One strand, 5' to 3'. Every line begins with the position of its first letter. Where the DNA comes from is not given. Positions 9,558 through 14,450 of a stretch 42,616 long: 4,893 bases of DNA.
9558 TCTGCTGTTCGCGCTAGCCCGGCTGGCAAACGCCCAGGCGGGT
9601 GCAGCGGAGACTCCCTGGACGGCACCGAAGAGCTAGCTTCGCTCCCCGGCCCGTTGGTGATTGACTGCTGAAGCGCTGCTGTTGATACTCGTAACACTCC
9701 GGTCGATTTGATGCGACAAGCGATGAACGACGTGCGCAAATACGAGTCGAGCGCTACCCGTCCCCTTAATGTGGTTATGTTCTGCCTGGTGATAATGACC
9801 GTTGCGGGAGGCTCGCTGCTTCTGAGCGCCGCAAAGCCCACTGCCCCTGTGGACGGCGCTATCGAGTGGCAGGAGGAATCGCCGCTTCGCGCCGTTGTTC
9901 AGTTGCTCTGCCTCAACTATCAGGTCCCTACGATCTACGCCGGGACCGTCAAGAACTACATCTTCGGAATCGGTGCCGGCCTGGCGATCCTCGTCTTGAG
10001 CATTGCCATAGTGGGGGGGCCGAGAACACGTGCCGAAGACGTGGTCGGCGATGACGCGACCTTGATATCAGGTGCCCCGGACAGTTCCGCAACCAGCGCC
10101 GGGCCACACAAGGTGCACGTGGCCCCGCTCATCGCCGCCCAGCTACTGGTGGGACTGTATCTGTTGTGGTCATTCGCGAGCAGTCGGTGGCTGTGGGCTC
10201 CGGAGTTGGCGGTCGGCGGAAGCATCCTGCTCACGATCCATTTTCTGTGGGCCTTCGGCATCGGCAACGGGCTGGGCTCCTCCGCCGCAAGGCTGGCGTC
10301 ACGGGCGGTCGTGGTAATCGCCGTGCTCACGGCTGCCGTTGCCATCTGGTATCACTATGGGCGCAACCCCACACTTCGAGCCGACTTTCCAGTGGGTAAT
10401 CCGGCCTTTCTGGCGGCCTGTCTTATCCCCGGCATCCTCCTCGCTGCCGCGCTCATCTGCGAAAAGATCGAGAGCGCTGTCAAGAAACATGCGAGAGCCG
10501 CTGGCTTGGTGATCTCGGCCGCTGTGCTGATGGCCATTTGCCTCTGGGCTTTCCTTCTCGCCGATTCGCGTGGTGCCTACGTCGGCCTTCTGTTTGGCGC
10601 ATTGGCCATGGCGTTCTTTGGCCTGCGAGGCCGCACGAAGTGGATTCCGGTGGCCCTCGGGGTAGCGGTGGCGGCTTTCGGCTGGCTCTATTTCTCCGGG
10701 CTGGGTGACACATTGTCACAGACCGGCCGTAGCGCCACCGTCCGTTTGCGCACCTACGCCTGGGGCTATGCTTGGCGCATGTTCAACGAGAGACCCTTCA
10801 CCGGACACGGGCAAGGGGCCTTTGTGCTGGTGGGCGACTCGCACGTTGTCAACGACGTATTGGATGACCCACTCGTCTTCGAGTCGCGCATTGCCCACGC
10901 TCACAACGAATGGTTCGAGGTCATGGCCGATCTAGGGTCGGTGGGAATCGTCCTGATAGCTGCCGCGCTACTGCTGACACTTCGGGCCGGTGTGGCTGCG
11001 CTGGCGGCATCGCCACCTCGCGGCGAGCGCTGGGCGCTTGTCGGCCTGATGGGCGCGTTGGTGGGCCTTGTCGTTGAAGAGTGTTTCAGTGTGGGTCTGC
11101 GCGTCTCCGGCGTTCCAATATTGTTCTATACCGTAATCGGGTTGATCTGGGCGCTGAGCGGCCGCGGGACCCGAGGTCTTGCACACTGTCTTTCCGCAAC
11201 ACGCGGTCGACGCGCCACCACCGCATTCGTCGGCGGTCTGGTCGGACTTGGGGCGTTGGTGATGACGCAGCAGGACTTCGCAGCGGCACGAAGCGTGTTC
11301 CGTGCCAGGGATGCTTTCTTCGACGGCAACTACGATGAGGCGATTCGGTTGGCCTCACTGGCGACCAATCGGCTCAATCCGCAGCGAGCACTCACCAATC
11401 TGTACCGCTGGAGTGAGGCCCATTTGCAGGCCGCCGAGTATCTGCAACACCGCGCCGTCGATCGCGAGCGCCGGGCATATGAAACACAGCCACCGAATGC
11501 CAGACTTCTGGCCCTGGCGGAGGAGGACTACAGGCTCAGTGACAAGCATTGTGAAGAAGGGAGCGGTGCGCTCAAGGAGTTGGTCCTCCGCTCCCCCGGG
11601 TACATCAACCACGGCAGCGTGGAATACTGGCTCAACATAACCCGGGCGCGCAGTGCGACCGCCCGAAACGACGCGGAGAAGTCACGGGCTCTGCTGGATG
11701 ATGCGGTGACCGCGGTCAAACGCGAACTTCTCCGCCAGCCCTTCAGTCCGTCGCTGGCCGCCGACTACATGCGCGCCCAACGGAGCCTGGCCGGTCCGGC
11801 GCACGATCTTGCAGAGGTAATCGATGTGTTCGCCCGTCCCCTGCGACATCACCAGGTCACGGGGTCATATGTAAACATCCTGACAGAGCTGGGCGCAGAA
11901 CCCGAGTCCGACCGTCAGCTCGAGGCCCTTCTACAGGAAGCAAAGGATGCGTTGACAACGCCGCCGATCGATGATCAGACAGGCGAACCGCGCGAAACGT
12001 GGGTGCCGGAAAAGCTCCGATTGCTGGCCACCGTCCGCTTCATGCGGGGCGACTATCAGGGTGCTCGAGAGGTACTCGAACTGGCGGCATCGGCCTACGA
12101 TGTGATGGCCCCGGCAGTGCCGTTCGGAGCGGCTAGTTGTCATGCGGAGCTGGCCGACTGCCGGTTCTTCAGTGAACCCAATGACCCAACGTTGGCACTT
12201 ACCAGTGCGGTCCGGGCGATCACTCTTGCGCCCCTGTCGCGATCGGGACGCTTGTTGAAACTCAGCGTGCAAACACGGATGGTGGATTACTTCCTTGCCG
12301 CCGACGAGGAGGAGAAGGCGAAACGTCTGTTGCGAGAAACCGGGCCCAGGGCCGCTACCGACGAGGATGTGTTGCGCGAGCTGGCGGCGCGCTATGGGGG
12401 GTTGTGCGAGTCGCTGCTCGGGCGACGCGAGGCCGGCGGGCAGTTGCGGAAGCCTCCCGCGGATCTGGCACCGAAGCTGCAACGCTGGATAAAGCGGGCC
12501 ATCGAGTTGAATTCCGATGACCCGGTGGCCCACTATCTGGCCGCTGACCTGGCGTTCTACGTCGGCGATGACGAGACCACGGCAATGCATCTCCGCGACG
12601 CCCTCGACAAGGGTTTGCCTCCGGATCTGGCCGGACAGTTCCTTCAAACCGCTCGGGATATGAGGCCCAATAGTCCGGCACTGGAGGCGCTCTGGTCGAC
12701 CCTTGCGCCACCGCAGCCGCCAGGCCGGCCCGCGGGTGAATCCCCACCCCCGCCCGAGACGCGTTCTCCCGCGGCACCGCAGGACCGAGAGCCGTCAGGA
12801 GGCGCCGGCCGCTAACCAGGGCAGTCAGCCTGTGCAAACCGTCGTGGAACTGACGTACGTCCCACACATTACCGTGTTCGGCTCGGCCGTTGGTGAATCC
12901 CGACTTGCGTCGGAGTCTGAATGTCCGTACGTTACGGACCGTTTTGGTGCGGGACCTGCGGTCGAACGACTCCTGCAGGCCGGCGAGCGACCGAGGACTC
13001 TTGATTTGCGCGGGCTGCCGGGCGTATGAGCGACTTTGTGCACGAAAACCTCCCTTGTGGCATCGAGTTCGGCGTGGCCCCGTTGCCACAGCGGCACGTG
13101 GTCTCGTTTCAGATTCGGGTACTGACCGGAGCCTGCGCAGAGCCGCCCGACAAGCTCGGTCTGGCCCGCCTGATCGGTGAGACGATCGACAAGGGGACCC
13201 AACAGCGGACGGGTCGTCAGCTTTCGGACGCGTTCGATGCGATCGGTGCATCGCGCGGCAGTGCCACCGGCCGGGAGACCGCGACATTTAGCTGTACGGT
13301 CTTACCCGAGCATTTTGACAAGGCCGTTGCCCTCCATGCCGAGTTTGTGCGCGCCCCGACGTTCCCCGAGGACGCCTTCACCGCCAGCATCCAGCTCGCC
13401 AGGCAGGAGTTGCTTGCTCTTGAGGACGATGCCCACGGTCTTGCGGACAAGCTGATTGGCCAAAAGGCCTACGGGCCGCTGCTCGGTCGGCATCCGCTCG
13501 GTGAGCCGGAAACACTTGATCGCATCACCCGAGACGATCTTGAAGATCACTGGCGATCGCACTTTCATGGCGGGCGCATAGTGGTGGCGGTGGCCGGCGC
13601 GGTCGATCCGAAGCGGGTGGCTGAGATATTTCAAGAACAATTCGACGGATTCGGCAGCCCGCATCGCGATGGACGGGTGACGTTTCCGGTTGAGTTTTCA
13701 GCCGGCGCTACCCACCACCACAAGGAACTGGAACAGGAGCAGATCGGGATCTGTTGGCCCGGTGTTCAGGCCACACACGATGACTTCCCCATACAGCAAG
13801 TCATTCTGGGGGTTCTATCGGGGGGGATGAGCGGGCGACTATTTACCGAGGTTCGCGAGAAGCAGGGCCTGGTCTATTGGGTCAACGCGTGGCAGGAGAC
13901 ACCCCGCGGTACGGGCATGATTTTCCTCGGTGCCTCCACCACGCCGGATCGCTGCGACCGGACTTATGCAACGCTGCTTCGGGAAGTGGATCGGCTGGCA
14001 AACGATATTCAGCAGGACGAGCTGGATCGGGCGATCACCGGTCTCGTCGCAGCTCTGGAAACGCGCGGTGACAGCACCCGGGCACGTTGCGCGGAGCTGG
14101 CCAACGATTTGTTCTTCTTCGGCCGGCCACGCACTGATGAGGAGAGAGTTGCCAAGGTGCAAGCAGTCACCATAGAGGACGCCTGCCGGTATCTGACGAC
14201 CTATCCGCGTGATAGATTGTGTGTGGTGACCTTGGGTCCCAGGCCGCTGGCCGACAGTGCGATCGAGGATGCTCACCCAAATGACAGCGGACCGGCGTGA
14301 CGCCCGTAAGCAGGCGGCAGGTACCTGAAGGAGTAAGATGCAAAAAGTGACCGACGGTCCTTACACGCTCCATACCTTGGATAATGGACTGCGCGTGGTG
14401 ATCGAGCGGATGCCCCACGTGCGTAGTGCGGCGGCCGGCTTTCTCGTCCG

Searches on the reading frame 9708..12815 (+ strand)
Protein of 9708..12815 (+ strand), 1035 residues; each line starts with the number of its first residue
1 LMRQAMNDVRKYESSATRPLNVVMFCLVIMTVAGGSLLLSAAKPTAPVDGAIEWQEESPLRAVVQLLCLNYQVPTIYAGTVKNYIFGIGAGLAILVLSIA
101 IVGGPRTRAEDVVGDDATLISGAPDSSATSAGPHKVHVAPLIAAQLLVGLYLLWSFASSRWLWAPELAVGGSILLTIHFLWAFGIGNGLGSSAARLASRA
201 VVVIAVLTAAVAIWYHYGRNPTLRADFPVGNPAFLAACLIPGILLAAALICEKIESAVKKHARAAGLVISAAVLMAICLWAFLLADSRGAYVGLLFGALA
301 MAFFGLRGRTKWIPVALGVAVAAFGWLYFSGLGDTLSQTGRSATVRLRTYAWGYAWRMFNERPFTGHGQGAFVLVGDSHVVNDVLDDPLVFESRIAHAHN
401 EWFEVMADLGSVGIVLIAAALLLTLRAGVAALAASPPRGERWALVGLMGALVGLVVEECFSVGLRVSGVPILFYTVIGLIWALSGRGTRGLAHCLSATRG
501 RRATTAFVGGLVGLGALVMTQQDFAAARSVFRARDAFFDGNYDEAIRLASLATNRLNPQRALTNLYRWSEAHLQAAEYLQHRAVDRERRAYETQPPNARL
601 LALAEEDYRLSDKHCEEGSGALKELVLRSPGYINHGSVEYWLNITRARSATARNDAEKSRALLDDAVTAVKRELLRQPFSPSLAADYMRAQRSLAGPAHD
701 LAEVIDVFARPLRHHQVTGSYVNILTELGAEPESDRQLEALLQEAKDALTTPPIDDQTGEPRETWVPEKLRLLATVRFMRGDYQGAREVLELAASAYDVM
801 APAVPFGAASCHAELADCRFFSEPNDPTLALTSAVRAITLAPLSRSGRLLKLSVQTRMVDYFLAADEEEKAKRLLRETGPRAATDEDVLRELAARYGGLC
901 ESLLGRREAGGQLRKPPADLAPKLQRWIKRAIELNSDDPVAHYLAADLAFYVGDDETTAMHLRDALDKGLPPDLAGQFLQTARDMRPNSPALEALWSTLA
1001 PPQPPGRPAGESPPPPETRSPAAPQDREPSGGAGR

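Call 74: search_protein_families(library=pfam, max_evalue=0.001, proteins=[window:9708-12815:+])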
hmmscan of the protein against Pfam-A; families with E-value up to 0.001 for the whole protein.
window:9708-12815:+ (1035 aa): 1 family
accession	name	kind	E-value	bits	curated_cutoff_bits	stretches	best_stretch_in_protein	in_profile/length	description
PF04932.20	Wzy_C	-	3.6e-20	72.7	31.7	1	274-417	2-148/149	O-Antigen ligase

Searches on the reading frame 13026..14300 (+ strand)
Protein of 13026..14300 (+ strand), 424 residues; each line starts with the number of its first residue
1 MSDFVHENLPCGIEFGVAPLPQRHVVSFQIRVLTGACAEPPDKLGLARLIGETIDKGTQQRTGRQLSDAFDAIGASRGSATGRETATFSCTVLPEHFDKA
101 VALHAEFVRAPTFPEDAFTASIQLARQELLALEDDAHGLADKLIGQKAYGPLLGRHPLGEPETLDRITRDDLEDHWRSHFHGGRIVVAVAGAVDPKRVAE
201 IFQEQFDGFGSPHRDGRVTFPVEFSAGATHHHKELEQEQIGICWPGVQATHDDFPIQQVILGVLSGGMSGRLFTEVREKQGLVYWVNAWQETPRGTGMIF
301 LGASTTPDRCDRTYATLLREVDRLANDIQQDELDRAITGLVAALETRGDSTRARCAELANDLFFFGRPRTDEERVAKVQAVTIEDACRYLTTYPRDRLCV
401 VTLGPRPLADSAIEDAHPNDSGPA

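Call 74: search_protein_families(library=pfam, max_evalue=0.001, proteins=[window:13026-14300:+])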
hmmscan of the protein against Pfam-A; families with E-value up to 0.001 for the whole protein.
window:13026-14300:+ (424 aa): 2 families
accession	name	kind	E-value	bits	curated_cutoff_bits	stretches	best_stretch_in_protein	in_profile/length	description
PF05193.26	Peptidase_M16_C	-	2.8e-34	119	23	1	166-340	1-181/181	Peptidase M16 inactive domain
PF00675.25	Peptidase_M16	-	3.6e-16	59.8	22.3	1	21-144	8-131/149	Insulinase (Peptidase family M16)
